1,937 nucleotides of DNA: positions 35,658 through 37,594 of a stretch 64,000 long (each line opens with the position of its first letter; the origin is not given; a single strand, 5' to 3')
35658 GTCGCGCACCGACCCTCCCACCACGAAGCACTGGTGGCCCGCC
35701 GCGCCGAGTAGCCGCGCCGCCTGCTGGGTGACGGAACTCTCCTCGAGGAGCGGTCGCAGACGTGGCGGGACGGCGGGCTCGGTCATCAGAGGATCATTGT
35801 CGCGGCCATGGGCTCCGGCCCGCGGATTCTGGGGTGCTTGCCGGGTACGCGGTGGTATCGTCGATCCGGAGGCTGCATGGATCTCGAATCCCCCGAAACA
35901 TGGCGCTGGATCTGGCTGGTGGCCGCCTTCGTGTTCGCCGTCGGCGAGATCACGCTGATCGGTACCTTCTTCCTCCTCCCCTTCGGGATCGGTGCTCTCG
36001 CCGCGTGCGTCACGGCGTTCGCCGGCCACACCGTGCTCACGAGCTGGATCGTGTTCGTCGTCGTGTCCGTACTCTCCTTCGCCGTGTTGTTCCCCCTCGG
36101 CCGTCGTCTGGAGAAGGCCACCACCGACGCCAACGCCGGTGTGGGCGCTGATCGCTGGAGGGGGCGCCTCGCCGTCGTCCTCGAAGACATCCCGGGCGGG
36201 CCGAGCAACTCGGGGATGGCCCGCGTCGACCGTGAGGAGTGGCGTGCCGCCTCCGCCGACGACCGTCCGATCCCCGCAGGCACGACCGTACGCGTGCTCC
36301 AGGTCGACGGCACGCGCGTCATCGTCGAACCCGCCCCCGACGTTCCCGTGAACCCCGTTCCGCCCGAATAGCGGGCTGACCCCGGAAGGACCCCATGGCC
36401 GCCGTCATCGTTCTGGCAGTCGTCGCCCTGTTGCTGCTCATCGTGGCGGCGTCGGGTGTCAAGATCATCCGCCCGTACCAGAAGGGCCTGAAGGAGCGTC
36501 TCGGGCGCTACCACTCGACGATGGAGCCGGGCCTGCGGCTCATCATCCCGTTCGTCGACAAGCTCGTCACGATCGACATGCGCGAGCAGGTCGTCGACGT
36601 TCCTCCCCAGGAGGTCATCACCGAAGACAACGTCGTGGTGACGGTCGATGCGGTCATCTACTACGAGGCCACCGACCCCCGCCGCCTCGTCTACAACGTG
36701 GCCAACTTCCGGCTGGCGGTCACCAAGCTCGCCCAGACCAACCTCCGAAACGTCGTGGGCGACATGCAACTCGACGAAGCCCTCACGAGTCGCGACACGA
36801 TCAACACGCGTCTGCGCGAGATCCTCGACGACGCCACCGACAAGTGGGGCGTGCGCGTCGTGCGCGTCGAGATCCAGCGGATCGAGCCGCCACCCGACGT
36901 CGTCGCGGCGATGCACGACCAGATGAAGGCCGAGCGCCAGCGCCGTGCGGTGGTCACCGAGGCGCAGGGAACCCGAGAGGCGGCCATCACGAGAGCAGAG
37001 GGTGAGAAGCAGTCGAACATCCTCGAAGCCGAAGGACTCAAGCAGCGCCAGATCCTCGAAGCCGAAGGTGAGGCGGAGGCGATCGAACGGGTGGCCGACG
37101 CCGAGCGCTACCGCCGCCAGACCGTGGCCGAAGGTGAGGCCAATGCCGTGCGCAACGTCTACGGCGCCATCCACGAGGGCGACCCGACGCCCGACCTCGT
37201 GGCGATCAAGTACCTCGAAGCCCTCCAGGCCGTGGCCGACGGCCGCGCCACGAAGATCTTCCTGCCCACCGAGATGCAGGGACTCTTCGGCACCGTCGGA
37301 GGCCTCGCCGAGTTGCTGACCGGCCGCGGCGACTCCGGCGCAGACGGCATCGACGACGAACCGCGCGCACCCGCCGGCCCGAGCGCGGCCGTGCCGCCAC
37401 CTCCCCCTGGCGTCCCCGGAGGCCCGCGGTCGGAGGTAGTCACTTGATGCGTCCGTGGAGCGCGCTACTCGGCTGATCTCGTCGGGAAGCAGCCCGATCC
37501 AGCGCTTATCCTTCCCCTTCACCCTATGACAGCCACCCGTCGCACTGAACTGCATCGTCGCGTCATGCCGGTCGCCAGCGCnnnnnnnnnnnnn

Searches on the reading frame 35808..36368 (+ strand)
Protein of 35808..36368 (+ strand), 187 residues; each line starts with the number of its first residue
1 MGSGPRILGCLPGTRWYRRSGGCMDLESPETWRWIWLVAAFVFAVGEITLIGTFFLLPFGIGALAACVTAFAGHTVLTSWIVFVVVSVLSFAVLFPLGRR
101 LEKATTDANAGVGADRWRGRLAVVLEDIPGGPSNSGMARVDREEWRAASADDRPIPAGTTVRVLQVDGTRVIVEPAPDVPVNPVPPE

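Call 28: search_protein_families(library=pfam, proteins=[window:35808-36368:+], max_evalue=0.00001)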
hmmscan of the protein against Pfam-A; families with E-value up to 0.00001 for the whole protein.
window:35808-36368:+ (187 aa): 1 family
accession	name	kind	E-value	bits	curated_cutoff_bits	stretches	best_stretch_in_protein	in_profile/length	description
PF01957.25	NfeD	-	9.9e-14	51.7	29.1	1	118-175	5-57/57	NfeD-like C-terminal, partner-binding domain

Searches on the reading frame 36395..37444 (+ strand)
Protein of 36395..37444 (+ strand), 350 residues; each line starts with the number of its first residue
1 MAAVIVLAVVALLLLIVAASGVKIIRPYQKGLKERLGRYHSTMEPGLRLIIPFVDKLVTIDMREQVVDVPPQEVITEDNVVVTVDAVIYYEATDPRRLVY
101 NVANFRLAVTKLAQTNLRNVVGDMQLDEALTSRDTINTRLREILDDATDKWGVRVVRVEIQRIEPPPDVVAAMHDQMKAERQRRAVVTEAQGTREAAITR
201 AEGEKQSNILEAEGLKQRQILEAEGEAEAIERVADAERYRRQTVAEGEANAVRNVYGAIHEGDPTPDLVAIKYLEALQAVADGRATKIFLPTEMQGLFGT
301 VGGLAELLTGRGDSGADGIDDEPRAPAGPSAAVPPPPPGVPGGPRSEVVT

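Call 28: search_protein_families(library=pfam, proteins=[window:36395-37444:+], max_evalue=0.00001)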
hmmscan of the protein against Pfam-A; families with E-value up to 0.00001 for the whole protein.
window:36395-37444:+ (350 aa): 1 family
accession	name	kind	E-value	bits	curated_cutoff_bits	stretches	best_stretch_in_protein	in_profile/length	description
PF01145.31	Band_7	-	1.6e-43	149.3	23.6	1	23-192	1-174/176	SPFH domain / Band 7 family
